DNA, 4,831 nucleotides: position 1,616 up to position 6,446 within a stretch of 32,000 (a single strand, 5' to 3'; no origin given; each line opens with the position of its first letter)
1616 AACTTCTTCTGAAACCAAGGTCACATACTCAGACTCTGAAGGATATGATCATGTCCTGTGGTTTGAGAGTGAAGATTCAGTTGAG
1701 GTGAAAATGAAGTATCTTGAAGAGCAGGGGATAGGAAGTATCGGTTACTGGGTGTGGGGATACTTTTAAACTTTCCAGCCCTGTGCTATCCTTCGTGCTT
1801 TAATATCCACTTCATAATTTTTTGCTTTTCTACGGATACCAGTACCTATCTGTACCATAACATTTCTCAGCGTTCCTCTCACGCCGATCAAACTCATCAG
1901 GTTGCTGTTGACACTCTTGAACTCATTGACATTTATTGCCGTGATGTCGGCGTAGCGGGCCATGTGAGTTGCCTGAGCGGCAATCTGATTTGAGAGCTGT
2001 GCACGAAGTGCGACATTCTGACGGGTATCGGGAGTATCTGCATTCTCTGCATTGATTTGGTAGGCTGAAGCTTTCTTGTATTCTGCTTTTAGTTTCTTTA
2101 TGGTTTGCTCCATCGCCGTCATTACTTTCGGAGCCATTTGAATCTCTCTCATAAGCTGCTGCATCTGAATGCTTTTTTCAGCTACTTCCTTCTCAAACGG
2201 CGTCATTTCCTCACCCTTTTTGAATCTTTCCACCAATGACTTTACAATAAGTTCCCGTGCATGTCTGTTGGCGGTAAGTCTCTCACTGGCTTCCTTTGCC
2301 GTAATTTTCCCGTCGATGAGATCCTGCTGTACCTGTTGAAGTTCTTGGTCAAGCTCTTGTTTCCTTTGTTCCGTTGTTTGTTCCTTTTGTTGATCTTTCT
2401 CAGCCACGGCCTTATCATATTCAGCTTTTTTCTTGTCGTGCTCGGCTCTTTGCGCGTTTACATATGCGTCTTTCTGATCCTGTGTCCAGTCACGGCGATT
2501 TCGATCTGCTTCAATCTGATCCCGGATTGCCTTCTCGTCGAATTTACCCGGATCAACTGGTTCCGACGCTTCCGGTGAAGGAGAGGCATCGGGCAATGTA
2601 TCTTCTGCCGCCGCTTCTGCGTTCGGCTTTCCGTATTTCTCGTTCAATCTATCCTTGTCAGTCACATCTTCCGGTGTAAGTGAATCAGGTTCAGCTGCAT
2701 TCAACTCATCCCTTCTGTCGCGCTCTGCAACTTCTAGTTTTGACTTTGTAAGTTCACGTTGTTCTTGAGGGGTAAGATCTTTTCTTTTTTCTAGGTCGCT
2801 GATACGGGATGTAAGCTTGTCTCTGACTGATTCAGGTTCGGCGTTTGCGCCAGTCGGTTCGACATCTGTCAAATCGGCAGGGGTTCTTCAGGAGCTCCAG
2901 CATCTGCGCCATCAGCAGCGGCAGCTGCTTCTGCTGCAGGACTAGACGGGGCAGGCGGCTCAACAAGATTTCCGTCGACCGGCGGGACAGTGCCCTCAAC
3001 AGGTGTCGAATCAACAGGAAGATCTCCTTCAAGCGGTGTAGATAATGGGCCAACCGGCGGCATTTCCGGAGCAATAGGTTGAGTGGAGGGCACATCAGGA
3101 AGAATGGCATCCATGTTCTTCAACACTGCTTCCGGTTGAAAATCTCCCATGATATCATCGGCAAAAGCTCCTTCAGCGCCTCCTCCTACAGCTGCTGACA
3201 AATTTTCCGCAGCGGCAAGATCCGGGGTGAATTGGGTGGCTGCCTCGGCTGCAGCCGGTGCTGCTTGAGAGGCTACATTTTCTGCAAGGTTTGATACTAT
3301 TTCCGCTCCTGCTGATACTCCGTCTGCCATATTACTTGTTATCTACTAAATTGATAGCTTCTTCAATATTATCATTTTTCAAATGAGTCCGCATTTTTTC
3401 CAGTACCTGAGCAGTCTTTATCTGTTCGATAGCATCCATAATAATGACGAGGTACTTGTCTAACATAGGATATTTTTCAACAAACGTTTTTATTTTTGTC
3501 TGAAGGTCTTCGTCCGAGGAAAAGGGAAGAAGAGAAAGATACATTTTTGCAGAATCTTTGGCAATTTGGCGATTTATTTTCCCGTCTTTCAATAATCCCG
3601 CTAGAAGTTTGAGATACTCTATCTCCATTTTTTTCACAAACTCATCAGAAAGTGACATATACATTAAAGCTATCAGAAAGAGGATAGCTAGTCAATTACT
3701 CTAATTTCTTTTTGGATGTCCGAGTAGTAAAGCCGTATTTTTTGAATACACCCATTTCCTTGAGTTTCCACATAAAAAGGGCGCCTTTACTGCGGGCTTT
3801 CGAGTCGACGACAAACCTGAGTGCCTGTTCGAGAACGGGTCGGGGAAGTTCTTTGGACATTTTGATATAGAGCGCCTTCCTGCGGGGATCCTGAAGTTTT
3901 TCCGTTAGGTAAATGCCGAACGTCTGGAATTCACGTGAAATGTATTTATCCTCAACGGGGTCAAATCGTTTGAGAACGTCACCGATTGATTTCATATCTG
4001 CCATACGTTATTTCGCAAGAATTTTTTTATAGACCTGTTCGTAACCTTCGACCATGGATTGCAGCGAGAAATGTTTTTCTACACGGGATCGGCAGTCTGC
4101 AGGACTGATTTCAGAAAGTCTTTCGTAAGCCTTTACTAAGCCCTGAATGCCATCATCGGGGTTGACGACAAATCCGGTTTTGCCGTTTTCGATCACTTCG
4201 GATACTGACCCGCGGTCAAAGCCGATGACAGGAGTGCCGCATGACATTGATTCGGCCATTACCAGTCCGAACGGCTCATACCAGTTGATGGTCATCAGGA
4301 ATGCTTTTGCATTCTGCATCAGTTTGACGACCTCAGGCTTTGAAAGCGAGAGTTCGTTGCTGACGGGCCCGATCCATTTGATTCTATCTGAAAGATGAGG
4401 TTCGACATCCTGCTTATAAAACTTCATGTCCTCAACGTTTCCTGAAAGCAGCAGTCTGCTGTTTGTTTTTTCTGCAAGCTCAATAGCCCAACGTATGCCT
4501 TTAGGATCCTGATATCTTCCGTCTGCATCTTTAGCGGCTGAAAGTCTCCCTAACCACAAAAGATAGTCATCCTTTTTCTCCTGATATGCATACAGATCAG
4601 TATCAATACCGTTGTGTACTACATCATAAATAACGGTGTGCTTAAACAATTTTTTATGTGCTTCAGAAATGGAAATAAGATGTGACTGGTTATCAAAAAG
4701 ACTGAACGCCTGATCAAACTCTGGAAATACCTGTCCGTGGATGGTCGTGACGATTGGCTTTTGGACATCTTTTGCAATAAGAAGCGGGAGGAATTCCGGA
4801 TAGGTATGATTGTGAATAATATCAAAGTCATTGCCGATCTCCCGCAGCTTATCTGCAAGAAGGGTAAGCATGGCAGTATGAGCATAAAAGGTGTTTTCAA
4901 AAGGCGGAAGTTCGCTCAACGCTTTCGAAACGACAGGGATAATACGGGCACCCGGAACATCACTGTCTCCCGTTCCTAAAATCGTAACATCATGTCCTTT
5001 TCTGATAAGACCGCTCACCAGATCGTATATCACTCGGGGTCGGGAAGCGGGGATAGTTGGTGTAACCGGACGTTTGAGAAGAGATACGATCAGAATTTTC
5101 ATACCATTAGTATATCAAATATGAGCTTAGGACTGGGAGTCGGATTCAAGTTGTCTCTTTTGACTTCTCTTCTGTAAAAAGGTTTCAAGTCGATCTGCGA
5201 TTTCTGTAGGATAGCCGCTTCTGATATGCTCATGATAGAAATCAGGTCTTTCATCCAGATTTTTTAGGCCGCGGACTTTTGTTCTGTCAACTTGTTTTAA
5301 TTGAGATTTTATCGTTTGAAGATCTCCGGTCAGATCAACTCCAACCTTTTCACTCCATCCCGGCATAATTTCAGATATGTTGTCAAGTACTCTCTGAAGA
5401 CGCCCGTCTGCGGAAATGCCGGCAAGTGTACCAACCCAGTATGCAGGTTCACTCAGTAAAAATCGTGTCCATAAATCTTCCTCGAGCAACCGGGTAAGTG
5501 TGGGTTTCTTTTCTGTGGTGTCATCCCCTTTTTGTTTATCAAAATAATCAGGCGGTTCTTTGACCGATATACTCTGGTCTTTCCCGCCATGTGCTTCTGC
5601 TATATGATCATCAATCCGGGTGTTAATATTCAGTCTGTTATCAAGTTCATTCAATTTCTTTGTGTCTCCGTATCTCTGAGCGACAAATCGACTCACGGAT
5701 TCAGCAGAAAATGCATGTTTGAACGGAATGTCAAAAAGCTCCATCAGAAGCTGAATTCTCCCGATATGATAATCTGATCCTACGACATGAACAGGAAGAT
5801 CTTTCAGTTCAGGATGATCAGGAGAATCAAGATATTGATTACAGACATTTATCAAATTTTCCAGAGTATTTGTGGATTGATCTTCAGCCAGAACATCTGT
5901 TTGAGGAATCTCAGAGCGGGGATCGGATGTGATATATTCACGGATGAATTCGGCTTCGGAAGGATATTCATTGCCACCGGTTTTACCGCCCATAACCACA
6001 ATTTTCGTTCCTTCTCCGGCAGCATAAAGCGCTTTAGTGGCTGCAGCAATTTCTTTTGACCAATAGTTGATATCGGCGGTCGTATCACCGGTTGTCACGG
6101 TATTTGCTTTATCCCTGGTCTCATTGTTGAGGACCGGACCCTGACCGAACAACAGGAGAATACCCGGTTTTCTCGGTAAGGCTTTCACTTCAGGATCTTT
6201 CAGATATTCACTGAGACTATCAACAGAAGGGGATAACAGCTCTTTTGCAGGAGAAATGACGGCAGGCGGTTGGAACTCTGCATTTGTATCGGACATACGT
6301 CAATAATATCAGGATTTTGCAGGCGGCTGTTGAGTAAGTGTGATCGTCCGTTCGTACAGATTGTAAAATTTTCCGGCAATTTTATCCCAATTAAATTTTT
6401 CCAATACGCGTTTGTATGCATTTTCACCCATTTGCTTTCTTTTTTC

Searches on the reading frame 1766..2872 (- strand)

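Call 6: search_protein_families(library=pfam, proteins=[window:1766-2872:-], max_evalue=0.01)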
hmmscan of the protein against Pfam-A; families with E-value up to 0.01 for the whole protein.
window:1766-2872:- (368 aa): 1 family
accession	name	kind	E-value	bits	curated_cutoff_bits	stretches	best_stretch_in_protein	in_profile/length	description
PF12329.13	TMF_DNA_bd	-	3.3e-05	24.2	35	1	226-279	3-56/74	TATA element modulatory factor 1 DNA binding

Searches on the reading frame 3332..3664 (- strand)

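Call 90: search_protein_families(library=pfam, proteins=[window:3332-3664:-], max_evalue=1)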
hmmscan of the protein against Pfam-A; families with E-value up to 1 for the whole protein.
window:3332-3664:- (110 aa): 4 families
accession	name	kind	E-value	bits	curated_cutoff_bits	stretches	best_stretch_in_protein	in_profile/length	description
PF21008.3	AIF-1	-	0.034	14.8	50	1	23-96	7-78/140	Allograft inflammatory factor 1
PF24975.1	UBA_Rad5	-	0.14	12.8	27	1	85-106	14-34/40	Fungal Rad5 UBA-like domain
PF07615.16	Ykof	-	0.17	12.9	21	1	65-90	9-35/81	YKOF-related Family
PF25399.1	DeaD_dimer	-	0.43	11.1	23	0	77-108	4-35/67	RNA helicase DeaD dimerization domain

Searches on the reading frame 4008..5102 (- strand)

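Call 6: search_protein_families(library=pfam, proteins=[window:4008-5102:-], max_evalue=0.01)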
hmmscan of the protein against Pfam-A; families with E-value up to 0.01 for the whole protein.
window:4008-5102:- (364 aa): 5 families
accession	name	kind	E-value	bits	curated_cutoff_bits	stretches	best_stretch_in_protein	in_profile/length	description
PF00534.26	Glycos_transf_1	-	2.6e-20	73.1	26.4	1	178-332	15-158/172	Glycosyl transferases group 1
PF13692.12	Glyco_trans_1_4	-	1.2e-19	71.4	27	1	195-329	8-139/142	Glycosyl transferases group 1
PF13439.12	Glyco_transf_4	-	1.5e-17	64.6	28.5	1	23-169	6-169/170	Glycosyltransferase Family 4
PF13579.12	Glyco_trans_4_4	-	5.7e-06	27.2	29.7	1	23-126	5-106/158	Glycosyl transferase 4-like domain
PF16539.10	FlgT_M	-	0.0079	16.8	31.2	0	191-232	65-106/158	Flagellar assembly protein T, middle domain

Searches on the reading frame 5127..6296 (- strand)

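Call 6: search_protein_families(library=pfam, proteins=[window:5127-6296:-], max_evalue=0.01)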
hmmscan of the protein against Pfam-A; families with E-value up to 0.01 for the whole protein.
window:5127-6296:- (389 aa): 1 family
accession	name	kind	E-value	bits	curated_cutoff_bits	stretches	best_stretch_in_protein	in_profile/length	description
PF02698.23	DUF218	-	8.1e-13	48.9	27.6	1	87-189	20-104/133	DUF218 domain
